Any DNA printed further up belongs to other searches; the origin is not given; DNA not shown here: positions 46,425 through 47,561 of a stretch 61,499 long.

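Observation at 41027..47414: Four-gene SMC-type operon (MukB/JetC-like ATPase, MukE/JetB-like, unknown 407-aa protein, compact Toprim protein) with permuted gene order: candidate divergent or undescribed Wadjet-like defence system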

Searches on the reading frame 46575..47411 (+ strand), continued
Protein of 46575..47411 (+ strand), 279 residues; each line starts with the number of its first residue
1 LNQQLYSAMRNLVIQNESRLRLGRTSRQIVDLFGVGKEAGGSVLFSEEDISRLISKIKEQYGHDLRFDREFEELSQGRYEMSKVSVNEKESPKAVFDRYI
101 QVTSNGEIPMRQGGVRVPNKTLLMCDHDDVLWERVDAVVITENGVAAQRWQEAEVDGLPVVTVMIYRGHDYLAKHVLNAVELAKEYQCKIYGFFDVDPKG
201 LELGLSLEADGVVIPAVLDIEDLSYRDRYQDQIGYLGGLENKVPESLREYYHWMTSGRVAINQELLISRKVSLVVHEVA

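Call 58: search_dna_similar(query=L003:6111-6746:+, collection=plasmids, mode=protein, max_evalue=10, max_rows=60)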
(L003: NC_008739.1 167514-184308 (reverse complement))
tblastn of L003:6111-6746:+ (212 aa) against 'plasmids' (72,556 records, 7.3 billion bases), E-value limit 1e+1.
Records with a match: 22; places in all: 24; records where one place covers at least 80% of the query: 20.
Best place of each record, by identity: >=99% 1; <60% 21.
By first word of the organism name: Acinetobacter 5; Vibrio 5; Pseudomonas 3; Rhodoferax 2; Marinobacter 1; Azospira 1; Aromatoleum 1; Polaromonas 1; Variovorax 1; Rhizobium 1; and 1 more.
By predicted mobility (MOB-suite, as given by PLSDB): non-mobilizable 14; conjugative 5; mobilizable 3.
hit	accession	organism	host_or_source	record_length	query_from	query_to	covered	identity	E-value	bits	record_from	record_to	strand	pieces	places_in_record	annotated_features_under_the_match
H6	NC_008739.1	Marinobacter nauticus VT8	-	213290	1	212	100%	100.0%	3e-140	439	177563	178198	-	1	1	hypothetical protein | ATP-binding protein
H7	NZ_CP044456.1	Acinetobacter indicus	pigeon,stool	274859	6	206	95%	30.1%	2e-12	72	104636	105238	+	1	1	hypothetical protein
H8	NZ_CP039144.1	Acinetobacter sp. 10FS3-1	pig,feces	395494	6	206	95%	30.1%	2e-12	72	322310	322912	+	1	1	hypothetical protein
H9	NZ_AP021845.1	Azospira sp. I09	-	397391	1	206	97%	28.0%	4e-18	89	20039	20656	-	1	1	hypothetical protein | ATP-binding protein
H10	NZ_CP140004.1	Acinetobacter johnsonii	-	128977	3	206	96%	28.2%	1e-16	85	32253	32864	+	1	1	hypothetical protein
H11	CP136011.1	Pseudomonas sp. FeN3W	cell culture,marine sediment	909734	6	202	93%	28.6%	1e-16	85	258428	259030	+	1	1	hypothetical protein | ATP-binding protein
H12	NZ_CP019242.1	Rhodoferax antarcticus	Whole organism,environment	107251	5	206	95%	27.7%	2e-20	96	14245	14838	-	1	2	hypothetical protein | ATP-binding protein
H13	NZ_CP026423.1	Acinetobacter sp. ACNIH1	-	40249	3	211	99%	26.7%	5e-11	68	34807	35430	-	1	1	hypothetical protein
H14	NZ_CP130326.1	Acinetobacter variabilis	soil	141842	3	211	99%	26.7%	5e-11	68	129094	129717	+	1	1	hypothetical protein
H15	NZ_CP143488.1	Pseudomonas silesiensis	single cell,landfill for plastics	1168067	5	202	93%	28.1%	5e-20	94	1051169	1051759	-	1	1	record has no annotation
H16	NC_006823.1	Aromatoleum aromaticum EbN1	-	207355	6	211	97%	26.9%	5e-16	83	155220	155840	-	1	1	hypothetical protein | ATP-binding protein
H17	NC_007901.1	Rhodoferax ferrireducens T118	-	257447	6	211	97%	26.5%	1e-12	73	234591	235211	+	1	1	hypothetical protein | ATP-binding protein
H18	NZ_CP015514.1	Vibrio vulnificus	Mactra veneriformis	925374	6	198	91%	28.1%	2e-16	84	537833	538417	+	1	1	hypothetical protein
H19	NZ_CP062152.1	Vibrio parahaemolyticus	oyster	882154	6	198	91%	27.6%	1e-16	85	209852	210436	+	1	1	hypothetical protein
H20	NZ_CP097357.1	Vibrio parahaemolyticus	oyster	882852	6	198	91%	27.6%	1e-16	85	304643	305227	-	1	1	hypothetical protein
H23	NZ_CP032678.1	Pseudomonas sp. Leaf58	Arabidopsis,whole organism,phyllosphere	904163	4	208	97%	23.7%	3e-15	81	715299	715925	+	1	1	hypothetical protein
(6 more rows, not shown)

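Call 61: get_annotated_region(hit=H12, flank=7000)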
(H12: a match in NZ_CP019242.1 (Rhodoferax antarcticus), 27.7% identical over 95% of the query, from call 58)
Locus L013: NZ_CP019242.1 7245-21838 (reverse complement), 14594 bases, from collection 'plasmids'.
description: Rhodoferax antarcticus strain DSMZ24876 plasmid unnamed2
organism: Rhodoferax antarcticus (NCBI taxid 81479)
taxonomy: Bacteria; Pseudomonadota; Betaproteobacteria; Burkholderiales; Comamonadaceae; Rhodoferax; Rhodoferax antarcticus
host: -; source: Whole organism,environment; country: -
typing (MOB-suite, as given by PLSDB): mobilizable; relaxase MOBP
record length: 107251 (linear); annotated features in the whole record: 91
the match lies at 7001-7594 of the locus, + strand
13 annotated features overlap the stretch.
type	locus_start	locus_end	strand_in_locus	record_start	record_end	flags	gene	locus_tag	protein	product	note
CDS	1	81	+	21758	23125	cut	ltrA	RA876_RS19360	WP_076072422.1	group II intron reverse transcriptase/maturase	GO:0000373 - Group II intron splicing [Evidence IEA]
CDS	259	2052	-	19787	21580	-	-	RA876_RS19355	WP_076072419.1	tyrosine-type recombinase/integrase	GO:0015074 - DNA integration [Evidence IEA]; GO:0006310 - DNA recombination [Evidence IEA]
CDS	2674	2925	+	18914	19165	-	-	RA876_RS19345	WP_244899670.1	hypothetical protein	-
CDS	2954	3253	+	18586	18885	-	-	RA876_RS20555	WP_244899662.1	hypothetical protein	-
CDS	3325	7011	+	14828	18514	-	-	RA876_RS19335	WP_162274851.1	ATP-binding protein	-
CDS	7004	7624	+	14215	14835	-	-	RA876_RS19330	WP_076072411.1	hypothetical protein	-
CDS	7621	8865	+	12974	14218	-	-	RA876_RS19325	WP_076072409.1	hypothetical protein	-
CDS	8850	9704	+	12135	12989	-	-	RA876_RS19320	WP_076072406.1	hypothetical protein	-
CDS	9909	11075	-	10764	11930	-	-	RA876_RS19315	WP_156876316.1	hypothetical protein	-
CDS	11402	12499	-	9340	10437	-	-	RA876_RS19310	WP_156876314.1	hypothetical protein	-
CDS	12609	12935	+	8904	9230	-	-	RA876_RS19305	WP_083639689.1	hypothetical protein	-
CDS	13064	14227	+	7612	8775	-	-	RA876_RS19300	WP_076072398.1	Fic family protein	-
CDS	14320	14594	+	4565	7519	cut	-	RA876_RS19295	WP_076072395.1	relaxase/mobilization nuclease domain-containing protein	-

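Call 62: get_annotated_region(hit=H9, flank=7000)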
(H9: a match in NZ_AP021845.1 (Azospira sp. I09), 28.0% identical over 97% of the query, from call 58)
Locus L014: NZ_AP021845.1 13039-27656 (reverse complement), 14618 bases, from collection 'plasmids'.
description: Azospira sp. I09 plasmid pAZI09, complete sequence
organism: Azospira sp. I09 (NCBI taxid 1765049)
taxonomy: Bacteria; Pseudomonadota; Betaproteobacteria; Rhodocyclales; Rhodocyclaceae; Azospira; Azospira sp. I09
host: -; source: -; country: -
typing (MOB-suite, as given by PLSDB): conjugative; replicon IncP; relaxase MOBH,MOBP; mating-pair formation MPF_T
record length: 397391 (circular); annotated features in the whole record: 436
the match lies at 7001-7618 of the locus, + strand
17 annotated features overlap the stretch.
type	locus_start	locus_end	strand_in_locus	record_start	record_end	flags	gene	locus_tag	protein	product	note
CDS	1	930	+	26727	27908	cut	-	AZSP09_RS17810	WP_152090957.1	tyrosine-type recombinase/integrase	GO:0015074 - DNA integration [Evidence IEA]; GO:0006310 - DNA recombination [Evidence IEA]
CDS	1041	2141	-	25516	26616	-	-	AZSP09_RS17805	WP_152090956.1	hypothetical protein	-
CDS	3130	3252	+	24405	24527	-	-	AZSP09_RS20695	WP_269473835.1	hypothetical protein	-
CDS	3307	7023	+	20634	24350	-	-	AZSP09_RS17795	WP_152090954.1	ATP-binding protein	-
CDS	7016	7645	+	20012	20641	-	-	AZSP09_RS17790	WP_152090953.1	hypothetical protein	-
CDS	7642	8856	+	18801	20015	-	-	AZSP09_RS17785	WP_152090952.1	hypothetical protein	-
CDS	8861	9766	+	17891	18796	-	-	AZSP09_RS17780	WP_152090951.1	hypothetical protein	-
CDS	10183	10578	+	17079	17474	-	-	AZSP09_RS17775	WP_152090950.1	hypothetical protein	-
CDS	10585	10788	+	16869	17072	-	-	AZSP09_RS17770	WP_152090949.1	hypothetical protein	-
CDS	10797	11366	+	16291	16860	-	-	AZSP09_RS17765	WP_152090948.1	hypothetical protein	-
CDS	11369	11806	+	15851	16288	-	-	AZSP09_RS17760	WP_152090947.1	hypothetical protein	-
CDS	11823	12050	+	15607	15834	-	-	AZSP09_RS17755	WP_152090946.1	hypothetical protein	-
CDS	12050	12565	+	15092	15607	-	-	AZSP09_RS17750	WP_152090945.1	hypothetical protein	-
CDS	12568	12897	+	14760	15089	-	-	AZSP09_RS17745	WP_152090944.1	hypothetical protein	-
CDS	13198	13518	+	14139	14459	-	-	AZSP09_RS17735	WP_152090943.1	hypothetical protein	-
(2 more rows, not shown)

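Call 63: get_annotated_region(hit=H18, flank=7000)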
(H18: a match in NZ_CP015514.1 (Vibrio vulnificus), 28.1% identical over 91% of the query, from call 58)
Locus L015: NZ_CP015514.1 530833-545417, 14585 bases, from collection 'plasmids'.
description: Vibrio vulnificus strain FORC_036 plasmid unnamed, complete sequence
organism: Vibrio vulnificus (NCBI taxid 672)
taxonomy: Bacteria; Pseudomonadota; Gammaproteobacteria; Vibrionales; Vibrionaceae; Vibrio; Vibrio vulnificus
host: -; source: Mactra veneriformis; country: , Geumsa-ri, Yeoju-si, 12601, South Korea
typing (MOB-suite, as given by PLSDB): non-mobilizable
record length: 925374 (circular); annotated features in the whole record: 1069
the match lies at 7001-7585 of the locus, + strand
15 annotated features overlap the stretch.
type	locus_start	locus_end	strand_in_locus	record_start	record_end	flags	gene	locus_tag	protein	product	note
CDS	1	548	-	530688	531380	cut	-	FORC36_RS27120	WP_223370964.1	hypothetical protein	-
CDS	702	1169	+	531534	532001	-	-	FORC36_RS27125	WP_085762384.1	PH domain-containing protein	-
CDS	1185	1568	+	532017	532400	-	-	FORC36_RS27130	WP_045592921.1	hypothetical protein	-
CDS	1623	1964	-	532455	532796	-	-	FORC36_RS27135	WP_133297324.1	hypothetical protein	-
CDS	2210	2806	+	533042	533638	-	-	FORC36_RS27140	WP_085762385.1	hypothetical protein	-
CDS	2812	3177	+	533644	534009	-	-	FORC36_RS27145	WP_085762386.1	hypothetical protein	-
CDS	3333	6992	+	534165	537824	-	-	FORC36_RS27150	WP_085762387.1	ATP-binding protein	-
CDS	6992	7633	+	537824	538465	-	-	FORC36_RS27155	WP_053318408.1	hypothetical protein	-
CDS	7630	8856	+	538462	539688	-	-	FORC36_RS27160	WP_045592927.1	hypothetical protein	-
CDS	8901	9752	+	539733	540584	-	-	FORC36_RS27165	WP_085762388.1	hypothetical protein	-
CDS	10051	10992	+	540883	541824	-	-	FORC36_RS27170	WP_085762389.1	hypothetical protein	-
CDS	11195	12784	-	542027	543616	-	-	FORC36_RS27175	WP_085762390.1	hypothetical protein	-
CDS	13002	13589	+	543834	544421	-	-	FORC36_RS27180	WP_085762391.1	hypothetical protein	-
CDS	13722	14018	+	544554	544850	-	-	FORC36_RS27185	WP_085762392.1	hypothetical protein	-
CDS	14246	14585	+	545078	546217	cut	-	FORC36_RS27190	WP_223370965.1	hypothetical protein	-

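Call 65: get_annotated_region(hit=H16, flank=7000)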
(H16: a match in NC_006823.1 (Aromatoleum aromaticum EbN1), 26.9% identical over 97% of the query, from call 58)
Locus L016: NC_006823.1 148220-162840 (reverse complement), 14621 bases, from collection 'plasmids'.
description: Aromatoleum aromaticum EbN1 plasmid 1, complete sequence
organism: Aromatoleum aromaticum EbN1 (NCBI taxid 76114)
taxonomy: Bacteria; Pseudomonadota; Betaproteobacteria; Rhodocyclales; Rhodocyclaceae; Aromatoleum; Aromatoleum aromaticum; Aromatoleum aromaticum EbN1
host: -; source: -; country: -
typing (MOB-suite, as given by PLSDB): non-mobilizable; mating-pair formation MPF_F
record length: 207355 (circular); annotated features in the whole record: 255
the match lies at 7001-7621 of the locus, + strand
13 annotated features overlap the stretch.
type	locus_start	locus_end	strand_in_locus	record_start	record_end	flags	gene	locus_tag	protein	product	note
CDS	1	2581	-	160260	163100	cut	-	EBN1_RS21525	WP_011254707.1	DNA methyltransferase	-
CDS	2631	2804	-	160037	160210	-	-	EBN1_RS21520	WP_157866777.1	hypothetical protein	-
CDS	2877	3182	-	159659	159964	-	-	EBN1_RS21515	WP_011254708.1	hypothetical protein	-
CDS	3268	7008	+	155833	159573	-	-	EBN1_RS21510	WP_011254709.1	ATP-binding protein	-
CDS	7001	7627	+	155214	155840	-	-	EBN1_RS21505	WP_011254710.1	hypothetical protein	-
CDS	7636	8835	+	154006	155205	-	-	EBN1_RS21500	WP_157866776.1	hypothetical protein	-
CDS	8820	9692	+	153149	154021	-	-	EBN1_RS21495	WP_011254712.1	hypothetical protein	-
CDS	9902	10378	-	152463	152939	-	-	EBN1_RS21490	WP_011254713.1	hypothetical protein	-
CDS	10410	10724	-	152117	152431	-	-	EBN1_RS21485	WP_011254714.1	hypothetical protein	-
CDS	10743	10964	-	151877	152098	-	-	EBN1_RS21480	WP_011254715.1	hypothetical protein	-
CDS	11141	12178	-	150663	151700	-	-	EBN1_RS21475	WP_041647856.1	IS5-like element ISAzo41 family transposase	GO:0006313 - DNA transposition [Evidence IEA]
CDS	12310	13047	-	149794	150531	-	-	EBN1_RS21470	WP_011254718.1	PEP-CTERM/exosortase system-associated acyltransferase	-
CDS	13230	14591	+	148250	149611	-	-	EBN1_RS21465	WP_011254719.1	IS1380-like element ISAzo40 family transposase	GO:0006313 - DNA transposition [Evidence IEA]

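Call 66: get_annotated_region(hit=H10, flank=7000)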
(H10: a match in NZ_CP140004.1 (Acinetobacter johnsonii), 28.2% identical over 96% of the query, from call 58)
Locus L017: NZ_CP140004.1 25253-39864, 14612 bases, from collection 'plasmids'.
description: Acinetobacter johnsonii strain HAMBI_0097 plasmid unnamed01, complete sequence
organism: Acinetobacter johnsonii (NCBI taxid 40214)
taxonomy: Bacteria; Pseudomonadota; Gammaproteobacteria; Moraxellales; Moraxellaceae; Acinetobacter; Acinetobacter johnsonii
host: -; source: -; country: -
typing (MOB-suite, as given by PLSDB): mobilizable; replicon rep_cluster_639; relaxase MOBP,MOBP
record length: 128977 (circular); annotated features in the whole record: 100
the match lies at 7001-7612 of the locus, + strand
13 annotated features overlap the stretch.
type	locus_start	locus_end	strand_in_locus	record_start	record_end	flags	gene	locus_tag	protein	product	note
CDS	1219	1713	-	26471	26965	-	-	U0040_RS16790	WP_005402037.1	IS630 family transposase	-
CDS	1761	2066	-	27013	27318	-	-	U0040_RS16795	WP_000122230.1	IS630 transposase-related protein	-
CDS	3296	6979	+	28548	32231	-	-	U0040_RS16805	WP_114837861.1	ATP-binding protein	-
CDS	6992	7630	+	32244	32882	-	-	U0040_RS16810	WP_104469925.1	hypothetical protein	-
CDS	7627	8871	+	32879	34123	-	-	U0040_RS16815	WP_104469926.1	hypothetical protein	-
CDS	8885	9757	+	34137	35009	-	-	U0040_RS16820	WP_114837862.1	DUF2399 domain-containing protein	-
CDS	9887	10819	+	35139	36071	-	-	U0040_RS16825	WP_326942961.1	IS5 family transposase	-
CDS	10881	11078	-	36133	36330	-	-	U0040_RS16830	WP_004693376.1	hypothetical protein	-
CDS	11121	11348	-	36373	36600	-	-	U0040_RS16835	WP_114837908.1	hypothetical protein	-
CDS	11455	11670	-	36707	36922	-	-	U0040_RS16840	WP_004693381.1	cold-shock protein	-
CDS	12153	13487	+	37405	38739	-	-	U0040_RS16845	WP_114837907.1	ISNCY family transposase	-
CDS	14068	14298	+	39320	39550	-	vapB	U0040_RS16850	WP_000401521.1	type II toxin-antitoxin system VapB family antitoxin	-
CDS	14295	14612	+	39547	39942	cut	-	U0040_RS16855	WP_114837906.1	type II toxin-antitoxin system VapC family toxin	-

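Call 67: get_annotated_region(hit=H23, flank=7000)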
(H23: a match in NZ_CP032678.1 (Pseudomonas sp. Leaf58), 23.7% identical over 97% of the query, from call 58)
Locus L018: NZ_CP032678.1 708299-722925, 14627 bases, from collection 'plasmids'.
description: Pseudomonas sp. Leaf58 plasmid pBASL58, complete sequence
organism: Pseudomonas sp. Leaf58 (NCBI taxid 1736226)
taxonomy: Bacteria; Pseudomonadota; Gammaproteobacteria; Pseudomonadales; Pseudomonadaceae; Pseudomonas; Pseudomonas sp. Leaf58
host: -; source: Arabidopsis,whole organism,phyllosphere; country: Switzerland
typing (MOB-suite, as given by PLSDB): non-mobilizable; mating-pair formation MPF_I
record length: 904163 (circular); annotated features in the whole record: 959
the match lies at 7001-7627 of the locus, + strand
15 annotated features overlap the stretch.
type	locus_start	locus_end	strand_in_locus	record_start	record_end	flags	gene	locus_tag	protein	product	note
CDS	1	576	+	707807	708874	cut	-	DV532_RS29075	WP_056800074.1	RNA-guided endonuclease TnpB family protein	-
CDS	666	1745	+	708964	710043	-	-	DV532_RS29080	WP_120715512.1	hypothetical protein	-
CDS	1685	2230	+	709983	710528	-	-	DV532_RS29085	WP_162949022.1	hypothetical protein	-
CDS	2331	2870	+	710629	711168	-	-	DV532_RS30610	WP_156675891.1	hypothetical protein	-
CDS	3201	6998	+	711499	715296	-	-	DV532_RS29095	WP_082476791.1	ATP-binding protein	-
CDS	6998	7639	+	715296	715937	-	-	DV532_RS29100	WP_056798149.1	hypothetical protein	-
CDS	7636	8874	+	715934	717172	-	-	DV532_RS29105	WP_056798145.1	hypothetical protein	-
CDS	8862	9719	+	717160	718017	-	-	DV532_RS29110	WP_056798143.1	hypothetical protein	-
CDS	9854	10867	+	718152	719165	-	-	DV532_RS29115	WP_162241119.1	Fic family protein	-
CDS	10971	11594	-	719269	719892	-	-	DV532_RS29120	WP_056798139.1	putative molybdenum carrier protein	-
CDS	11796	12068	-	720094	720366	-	-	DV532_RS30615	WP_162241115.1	hypothetical protein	-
CDS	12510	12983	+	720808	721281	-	-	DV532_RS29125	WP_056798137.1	hypothetical protein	-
CDS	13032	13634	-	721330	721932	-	-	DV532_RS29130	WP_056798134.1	hypothetical protein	-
CDS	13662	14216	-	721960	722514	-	-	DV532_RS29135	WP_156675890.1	hypothetical protein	-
CDS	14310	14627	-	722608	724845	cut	-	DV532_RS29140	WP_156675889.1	hypothetical protein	-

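Call 69: list_cluster_members(proteins=[L004:6574-7869:+, L005:6711-7958:+, L013:7621-8862:+, L014:7642-8853:+, L015:7630-8853:+, L016:7636-8832:+, L017:7627-8868:+, L018:7636-8871:+, L007:11316-12533:+, L011:11361-12572:+])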
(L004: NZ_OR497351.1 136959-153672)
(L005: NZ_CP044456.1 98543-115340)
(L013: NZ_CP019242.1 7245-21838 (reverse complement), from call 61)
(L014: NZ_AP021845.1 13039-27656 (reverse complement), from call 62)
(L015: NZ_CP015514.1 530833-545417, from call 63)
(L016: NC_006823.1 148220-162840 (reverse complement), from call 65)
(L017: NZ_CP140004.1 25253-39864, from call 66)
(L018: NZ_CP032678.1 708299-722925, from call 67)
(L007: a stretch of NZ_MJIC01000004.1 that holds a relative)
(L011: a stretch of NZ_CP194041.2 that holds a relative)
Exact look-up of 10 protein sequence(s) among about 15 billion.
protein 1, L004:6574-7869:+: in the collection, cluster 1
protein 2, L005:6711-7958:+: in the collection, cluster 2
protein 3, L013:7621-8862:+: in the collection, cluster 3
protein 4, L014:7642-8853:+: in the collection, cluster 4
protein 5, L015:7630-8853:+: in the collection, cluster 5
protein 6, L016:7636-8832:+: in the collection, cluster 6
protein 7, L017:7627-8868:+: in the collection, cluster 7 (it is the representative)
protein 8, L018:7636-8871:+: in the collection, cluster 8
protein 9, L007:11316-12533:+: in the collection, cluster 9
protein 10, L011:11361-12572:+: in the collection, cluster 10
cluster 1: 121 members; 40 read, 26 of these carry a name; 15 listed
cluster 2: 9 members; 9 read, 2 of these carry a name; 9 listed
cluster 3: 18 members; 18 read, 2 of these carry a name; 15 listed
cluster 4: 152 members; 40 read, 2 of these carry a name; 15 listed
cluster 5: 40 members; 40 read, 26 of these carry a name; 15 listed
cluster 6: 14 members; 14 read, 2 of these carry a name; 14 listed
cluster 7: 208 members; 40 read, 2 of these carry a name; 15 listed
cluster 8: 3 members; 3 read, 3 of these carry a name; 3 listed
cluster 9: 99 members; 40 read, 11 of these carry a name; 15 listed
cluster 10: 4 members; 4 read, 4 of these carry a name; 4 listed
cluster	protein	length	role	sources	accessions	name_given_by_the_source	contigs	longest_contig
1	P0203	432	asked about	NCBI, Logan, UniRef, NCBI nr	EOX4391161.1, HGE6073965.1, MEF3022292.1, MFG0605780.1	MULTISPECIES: hypothetical protein [Gammaproteobacteria] | hypothetical protein n=1 Tax=Gammaproteobacteria TaxID=1236 RepID=UPI000A40A9D1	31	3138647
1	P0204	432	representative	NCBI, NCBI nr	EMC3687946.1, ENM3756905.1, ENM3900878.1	hypothetical protein NTE25_003034 [Vibrio cholerae] | hypothetical protein [Vibrio cholerae]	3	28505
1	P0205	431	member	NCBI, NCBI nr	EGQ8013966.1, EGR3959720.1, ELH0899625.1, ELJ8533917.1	hypothetical protein ACCB76_001999 [Vibrio cholerae] | hypothetical protein [Vibrio cholerae]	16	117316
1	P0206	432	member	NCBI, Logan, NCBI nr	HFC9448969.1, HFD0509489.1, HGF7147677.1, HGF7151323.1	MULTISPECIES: hypothetical protein [Vibrio]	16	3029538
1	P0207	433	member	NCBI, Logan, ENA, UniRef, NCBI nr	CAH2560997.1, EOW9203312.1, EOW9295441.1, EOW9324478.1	hypothetical protein ACS32F_003512 [Vibrio cholerae] | hypothetical protein n=1 Tax=Vibrio TaxID=662 RepID=UPI0004E40D8F | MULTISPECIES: hypothetical protein [Vibrio]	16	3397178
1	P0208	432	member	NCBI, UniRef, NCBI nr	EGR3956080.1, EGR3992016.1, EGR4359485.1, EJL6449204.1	hypothetical protein ONZ02_003498 [Vibrio cholerae] | Uncharacterized protein n=1 Tax=Vibrio ostreae TaxID=2841925 RepID=A0A975UE85_9VIBR | hypothetical protein [Vibrio cholerae]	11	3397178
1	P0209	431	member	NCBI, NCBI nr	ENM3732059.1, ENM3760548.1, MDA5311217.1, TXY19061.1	hypothetical protein O1E20_003284 [Vibrio cholerae] | hypothetical protein [Vibrio cholerae]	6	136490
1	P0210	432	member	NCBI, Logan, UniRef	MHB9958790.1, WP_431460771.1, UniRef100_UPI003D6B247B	hypothetical protein [Vibrio campbellii] | hypothetical protein n=1 Tax=Vibrio campbellii TaxID=680 RepID=UPI003D6B247B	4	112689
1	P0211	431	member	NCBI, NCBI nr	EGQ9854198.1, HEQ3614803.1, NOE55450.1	hypothetical protein GU271_02160 [Vibrio cholerae] | hypothetical protein [Vibrio cholerae]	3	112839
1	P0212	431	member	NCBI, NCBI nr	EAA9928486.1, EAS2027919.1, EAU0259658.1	hypothetical protein A6856_23770 [Salmonella enterica] | hypothetical protein [Salmonella enterica]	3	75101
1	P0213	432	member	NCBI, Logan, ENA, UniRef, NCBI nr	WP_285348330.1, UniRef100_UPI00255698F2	hypothetical protein [Vibrio sp. D173a] | hypothetical protein n=1 Tax=Vibrio sp. D173a TaxID=2836349 RepID=UPI00255698F2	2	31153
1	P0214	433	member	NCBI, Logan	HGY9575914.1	TPA: hypothetical protein ACOJPC_004155 [Vibrio fluvialis]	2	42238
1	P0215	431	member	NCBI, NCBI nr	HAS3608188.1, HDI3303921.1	TPA: hypothetical protein PMC75_002383 [Vibrio cholerae] | hypothetical protein [Vibrio cholerae]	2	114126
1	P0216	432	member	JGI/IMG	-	hypothetical protein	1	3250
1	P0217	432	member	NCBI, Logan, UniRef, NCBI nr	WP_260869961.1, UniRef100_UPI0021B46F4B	hypothetical protein [Vibrio jasicida] | hypothetical protein n=1 Tax=Vibrio jasicida TaxID=766224 RepID=UPI0021B46F4B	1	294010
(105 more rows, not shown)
